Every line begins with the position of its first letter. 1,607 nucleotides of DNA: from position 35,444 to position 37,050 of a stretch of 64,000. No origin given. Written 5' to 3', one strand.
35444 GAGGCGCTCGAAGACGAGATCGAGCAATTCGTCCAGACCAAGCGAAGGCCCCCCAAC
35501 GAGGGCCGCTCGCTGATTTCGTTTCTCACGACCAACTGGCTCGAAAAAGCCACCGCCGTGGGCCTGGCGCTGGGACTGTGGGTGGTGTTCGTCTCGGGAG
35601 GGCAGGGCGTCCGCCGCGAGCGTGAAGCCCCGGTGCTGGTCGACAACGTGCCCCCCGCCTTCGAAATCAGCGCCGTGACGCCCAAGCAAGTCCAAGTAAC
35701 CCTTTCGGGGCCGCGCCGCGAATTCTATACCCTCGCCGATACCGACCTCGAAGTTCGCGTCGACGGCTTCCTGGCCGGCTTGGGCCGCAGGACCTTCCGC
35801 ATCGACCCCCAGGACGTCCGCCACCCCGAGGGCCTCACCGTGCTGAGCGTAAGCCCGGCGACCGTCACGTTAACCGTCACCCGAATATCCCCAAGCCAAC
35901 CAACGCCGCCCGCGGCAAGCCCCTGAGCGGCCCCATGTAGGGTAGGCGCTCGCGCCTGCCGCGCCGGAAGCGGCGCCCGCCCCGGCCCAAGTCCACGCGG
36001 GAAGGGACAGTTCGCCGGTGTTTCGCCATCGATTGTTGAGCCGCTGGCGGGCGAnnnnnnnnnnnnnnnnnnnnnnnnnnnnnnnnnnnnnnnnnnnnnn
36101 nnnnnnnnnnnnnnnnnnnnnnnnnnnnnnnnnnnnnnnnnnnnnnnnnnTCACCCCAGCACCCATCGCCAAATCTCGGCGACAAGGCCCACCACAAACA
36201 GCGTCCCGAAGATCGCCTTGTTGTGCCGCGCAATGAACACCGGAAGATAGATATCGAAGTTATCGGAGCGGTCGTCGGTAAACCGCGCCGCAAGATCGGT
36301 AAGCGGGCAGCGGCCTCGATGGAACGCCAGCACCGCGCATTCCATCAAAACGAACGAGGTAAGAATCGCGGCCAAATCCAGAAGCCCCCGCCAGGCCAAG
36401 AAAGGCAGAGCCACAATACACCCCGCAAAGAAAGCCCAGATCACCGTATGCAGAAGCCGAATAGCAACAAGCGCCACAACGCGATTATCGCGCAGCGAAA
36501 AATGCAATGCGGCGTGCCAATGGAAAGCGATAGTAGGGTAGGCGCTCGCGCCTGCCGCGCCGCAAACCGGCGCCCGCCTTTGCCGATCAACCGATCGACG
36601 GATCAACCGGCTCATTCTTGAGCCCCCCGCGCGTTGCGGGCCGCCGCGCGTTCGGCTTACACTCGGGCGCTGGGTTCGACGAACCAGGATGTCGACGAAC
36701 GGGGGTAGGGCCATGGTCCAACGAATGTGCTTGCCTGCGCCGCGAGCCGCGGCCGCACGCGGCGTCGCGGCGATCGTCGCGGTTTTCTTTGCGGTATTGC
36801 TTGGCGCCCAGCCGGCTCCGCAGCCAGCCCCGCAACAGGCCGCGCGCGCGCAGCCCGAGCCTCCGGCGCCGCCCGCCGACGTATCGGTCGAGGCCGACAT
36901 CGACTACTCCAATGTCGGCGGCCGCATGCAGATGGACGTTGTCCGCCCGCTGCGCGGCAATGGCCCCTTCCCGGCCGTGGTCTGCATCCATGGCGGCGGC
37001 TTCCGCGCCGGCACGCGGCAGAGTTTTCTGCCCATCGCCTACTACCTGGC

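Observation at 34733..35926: CdaA diadenylate cyclase covalently fused to a YbbR/CdaR-like domain, with RHR motif reading RHA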

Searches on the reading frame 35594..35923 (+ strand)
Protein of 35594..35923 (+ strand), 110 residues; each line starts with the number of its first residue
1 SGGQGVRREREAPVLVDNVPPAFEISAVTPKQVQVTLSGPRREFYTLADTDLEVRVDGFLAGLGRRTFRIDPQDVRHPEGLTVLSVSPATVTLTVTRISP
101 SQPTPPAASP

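Call 36: search_solved_structures(query=A2, max_evalue=10, show_alignments=2)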
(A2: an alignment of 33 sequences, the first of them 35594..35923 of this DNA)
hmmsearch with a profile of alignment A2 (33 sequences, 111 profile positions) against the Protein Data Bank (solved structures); distinct sequences matched with E-value up to 10: 2.
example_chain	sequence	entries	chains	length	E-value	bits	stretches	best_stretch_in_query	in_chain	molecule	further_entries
2l3u_A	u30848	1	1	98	0.0002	24.3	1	8-99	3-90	YbbR family protein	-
5hqh_A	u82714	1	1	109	0.00037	23.5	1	5-101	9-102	Lmo2119 protein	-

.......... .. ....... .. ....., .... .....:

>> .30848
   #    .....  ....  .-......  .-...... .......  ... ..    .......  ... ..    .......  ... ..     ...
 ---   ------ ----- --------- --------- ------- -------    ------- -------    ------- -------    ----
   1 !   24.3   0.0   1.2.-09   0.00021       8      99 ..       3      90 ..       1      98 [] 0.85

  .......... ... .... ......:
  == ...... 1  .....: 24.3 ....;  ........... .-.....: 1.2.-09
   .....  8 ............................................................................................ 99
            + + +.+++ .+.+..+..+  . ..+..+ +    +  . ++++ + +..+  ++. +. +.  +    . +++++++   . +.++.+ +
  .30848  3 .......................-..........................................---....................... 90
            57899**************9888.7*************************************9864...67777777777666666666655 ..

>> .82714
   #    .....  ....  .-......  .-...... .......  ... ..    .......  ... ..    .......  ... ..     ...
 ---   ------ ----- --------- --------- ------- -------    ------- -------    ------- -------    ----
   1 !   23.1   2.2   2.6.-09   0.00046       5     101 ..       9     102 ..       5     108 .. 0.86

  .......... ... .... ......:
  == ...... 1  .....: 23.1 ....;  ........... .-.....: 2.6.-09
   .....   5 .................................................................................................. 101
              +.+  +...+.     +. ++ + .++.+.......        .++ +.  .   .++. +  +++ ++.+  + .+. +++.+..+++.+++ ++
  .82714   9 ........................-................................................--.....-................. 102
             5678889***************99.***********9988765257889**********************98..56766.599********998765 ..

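Call 46: predict_structure(alignment_id=A2)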
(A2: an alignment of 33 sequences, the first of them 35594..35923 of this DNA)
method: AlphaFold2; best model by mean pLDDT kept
length: 110 residues; sequences in the alignment: 33
mean_pLDDT: 90.9   pTM: 0.75
mean pLDDT of the five models: 90.9, 89.9, 89.4, 88.3, 86.1
residues with pLDDT >= 90: 91; 70-90: 7; 50-70: 11; < 50: 1
segments of 3 or more residues with pLDDT < 50: none
pLDDT, mean of each block of 10 residues (from residue 1): 79 96 95 97 92 96 95 96 97 92 65
secondary structure, 60 per line:
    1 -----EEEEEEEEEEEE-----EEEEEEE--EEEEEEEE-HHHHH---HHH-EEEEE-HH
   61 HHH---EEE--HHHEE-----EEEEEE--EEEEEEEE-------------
elements in order: E6-17 E23-29 E32-39 H41-45 E53-57 H59-63 E67-69 E82-87 E90-97

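Call 51: fold_search(model_id=the predicted structure, library=pdb)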
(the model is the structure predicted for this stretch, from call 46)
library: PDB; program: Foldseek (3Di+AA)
matches with E <= 10: 66; with E <= 0.001: 1
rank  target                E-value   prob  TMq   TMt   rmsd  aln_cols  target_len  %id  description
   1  5hqh                  4.5e-04  1.00  0.61  0.68   3.8       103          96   27  1.32 Angstrom Crystal Structure of Ybbr like Domain of lmo2119 Protein from Listeria monocytogenes. (released 2016-02-03)
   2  3lyw                  1.2e-03  1.00  0.60  0.74   3.0        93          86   19  Crystal structure of YbbR family protein Dhaf_0833 from Desulfitobacterium hafniense DCB-2. Northeast Structural Genomic (released 2010-04-07)
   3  4qdy                  1.8e-03  1.00  0.52  0.33   4.1       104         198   17  Crystal structure of a YbbR-like protein (SP_1560) from Streptococcus pneumoniae TIGR4 at 2.74 A resolution (released 2014-07-30)
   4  2kq1_MODEL_1_A        2.1e-03  1.00  0.58  0.55   5.5       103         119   28  Solution Structure Of Protein BH0266 From Bacillus halodurans. Northeast Structural Genomics Consortium Target (released 2009-12-22)
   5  2kpu_MODEL_1_A        3.9e-03  1.00  0.61  0.69   2.7        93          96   20  NMR Structure of YbbR family protein Dhaf_0833 (residues 32-118) from Desulfitobacterium hafniense DCB-2: Nort (released 2009-12-08)
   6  2kxy_MODEL_1_A        5.2e-03  1.00  0.42  0.45   4.3       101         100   17  Solution structure of SuR18C from Streptococcus thermophilus. Northeast Structural Genomics Consortium Target  (released 2010-07-14)
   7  5zeb_W                6.5e-03  1.00  0.42  0.28   5.3       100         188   15  M. Smegmatis P/P state 70S ribosome structure (released 2018-09-26)
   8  5o60_W                1.2e-02  1.00  0.44  0.29   5.2       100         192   15  Structure of the 50S large ribosomal subunit from Mycobacterium smegmatis (released 2017-07-12)
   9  5zep_W                3.0e-02  0.97  0.41  0.28   4.7        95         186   16  M. smegmatis hibernating state 70S ribosome structure (released 2018-09-26)
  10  9qt5_V                3.2e-02  0.97  0.43  0.30   4.5        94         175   18  Structure of the 50S ribosomal subunit from the antibiotic-producing bacterium Streptomyces fradiae (released 2025-05-14)
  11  8cvm_u                3.4e-02  0.97  0.43  0.30   5.0        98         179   12  Cutibacterium acnes 50S ribosomal subunit with P-site tRNA and Sarecycline bound in the local refined map (released 2023-03-15)
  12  8fmw_AX               4.2e-02  0.97  0.43  0.29   4.8        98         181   11  The structure of a hibernating ribosome in the Lyme disease pathogen (released 2023-11-08)
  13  1feu_A                5.9e-02  0.89  0.39  0.27   5.1       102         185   16  CRYSTAL STRUCTURE OF RIBOSOMAL PROTEIN TL5, ONE OF THE CTC FAMILY PROTEINS, COMPLEXED WITH A FRAGMENT OF 5S RRNA. (released 2001-06-25)
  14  1feu_D                7.9e-02  0.84  0.37  0.25   5.3       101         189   15  CRYSTAL STRUCTURE OF RIBOSOMAL PROTEIN TL5, ONE OF THE CTC FAMILY PROTEINS, COMPLEXED WITH A FRAGMENT OF 5S RRNA. (released 2001-06-25)
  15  4v9j_BZ               9.4e-02  0.96  0.47  0.31   4.5       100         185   15  70S ribosome translocation intermediate GDPNP-II containing elongation factor EFG/GDPNP, mRNA, and tRNA bound in the  (released 2014-07-09)
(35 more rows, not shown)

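Call 57: search_protein_representatives(alignment_id=A2)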
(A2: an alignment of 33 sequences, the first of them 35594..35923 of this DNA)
Query: 33 sequences, 111 profile positions. Proteins with E-value up to 0.001 (for the whole library): 2847; up to 1e-10: 447; up to 1e-30: 12. The best 150 are listed.
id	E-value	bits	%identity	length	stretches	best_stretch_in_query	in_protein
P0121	7.1e-38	144.9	-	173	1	1-105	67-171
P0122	1.7e-36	140.5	-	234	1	1-104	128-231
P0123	5.9e-35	135.5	-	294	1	1-108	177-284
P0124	6.2e-35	135.5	-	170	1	1-106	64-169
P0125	1.4e-34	134.3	-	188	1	1-102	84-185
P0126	1.7e-34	134.0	-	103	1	6-106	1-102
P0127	6.2e-34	132.2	-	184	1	1-101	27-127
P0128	2.4e-33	130.3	-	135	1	1-105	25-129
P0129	2.7e-33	130.2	-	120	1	9-102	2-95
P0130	6.9e-33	128.9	-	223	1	1-102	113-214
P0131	4.3e-31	123.1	-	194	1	1-103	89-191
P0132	4.4e-31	123.1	-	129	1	1-104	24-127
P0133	1.2e-30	121.6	-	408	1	1-107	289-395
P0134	4.7e-30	119.8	-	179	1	1-105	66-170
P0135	8.0e-30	119.0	-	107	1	1-101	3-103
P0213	1.9e-19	85.6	-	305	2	2-97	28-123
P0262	1.1e-15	73.5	-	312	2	4-100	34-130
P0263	1.1e-15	73.4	-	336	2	2-100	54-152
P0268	1.4e-15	73.2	-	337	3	2-98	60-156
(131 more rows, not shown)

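Call 59: find_encoding_contigs(protein=P0263, flank=4000, max_places=3)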
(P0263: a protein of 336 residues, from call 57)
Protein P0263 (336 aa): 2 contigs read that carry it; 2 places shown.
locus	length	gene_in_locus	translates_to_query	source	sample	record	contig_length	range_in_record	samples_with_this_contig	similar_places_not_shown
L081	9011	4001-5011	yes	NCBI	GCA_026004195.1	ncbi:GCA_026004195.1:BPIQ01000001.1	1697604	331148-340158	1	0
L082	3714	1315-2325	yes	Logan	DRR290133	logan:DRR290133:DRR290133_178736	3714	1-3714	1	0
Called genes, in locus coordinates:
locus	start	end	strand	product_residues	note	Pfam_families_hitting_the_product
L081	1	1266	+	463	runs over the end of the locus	PF01171:ATP_bind_3, PF09179:TilS (weak), PF11734:TilS_C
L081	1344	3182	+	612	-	PF06480:FtsH_ext, PF06068:TIP49 (weak), PF00004:AAA, PF07728:AAA_5 (faint), PF17862:AAA_lid_3, PF01434:Peptidase_M41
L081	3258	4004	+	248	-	PF19293:CdaA_N, PF02457:DAC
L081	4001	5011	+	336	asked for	PF07949:YbbR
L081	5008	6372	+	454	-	PF02878:PGM_PMM_I, PF02879:PGM_PMM_II, PF02880:PGM_PMM_III, PF00408:PGM_PMM_IV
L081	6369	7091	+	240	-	PF03740:PdxJ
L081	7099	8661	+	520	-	PF03853:YjeF_N, PF01256:Carb_kinase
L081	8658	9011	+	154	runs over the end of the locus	PF02367:TsaE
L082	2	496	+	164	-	?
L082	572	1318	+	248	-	PF19293:CdaA_N, PF02457:DAC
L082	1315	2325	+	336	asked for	PF07949:YbbR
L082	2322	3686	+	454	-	PF02878:PGM_PMM_I, PF02879:PGM_PMM_II, PF02880:PGM_PMM_III, PF00408:PGM_PMM_IV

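Call 60: find_encoding_contigs(protein=P0213, flank=4000, max_places=3)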
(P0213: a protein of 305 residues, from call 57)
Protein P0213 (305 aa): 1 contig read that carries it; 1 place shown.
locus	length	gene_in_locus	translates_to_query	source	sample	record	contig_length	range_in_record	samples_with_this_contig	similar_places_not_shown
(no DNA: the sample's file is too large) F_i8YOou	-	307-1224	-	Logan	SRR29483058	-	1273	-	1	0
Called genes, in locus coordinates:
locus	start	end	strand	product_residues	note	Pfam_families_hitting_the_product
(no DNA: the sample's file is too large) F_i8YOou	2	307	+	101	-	?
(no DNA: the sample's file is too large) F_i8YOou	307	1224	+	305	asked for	PF07949:YbbR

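Call 62: find_encoding_contigs(protein=P0268, flank=4000, max_places=3)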
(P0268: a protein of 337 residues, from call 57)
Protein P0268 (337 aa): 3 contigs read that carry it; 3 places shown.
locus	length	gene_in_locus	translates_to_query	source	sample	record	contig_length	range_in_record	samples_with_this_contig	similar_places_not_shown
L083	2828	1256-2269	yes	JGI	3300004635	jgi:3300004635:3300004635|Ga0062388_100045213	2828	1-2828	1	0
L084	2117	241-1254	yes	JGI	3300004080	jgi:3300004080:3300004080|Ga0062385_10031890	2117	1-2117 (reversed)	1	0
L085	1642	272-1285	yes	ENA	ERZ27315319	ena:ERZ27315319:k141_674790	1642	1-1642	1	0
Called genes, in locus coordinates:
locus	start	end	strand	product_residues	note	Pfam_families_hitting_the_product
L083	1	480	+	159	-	?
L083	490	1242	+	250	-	PF19293:CdaA_N, PF02457:DAC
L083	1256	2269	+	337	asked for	PF07949:YbbR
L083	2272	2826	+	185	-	?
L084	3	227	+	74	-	PF02457:DAC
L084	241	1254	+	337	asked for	PF07949:YbbR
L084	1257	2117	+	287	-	?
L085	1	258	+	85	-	?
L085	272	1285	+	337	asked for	PF07949:YbbR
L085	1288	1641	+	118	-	?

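Call 63: find_encoding_contigs(protein=P0262, flank=4000, max_places=3)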
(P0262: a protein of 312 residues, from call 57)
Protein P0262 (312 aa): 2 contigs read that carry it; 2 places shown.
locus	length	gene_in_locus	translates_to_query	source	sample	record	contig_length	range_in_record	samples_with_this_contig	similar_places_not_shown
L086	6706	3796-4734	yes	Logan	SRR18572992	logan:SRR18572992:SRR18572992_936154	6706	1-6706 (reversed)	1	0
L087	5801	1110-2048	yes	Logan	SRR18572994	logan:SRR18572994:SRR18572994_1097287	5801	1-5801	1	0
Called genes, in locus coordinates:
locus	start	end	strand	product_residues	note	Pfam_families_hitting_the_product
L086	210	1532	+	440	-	PF01171:ATP_bind_3, PF11734:TilS_C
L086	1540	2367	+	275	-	PF00809:Pterin_bind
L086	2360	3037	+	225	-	PF12945:PilZNR, PF07238:PilZ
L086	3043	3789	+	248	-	PF19293:CdaA_N, PF02457:DAC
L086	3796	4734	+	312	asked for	PF07949:YbbR (weak)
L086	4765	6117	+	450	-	PF02878:PGM_PMM_I, PF02879:PGM_PMM_II, PF02880:PGM_PMM_III, PF00408:PGM_PMM_IV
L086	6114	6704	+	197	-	?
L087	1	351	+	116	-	?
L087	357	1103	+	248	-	PF19293:CdaA_N, PF02457:DAC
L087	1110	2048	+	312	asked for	PF07949:YbbR (weak)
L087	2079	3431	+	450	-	PF02878:PGM_PMM_I, PF02879:PGM_PMM_II, PF02880:PGM_PMM_III, PF00408:PGM_PMM_IV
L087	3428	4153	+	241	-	PF03740:PdxJ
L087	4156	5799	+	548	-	?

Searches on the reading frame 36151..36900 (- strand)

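Call 3: search_protein_families(library=pfam, proteins=[window:36151-36900:-], max_evalue=1)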
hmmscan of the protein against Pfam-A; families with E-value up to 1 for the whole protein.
window:36151-36900:- (249 aa): 1 family
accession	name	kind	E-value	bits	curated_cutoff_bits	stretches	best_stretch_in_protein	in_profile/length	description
PF01769.21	MgtE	-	0.056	14.1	27.6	1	124-183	58-109/125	Divalent cation transporter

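Call 67: search_protein_families(library=ncbifam, proteins=[window:36151-36900:-], max_evalue=0.001)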
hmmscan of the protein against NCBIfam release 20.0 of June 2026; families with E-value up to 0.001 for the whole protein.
window:36151-36900:- (249 aa): 0 families
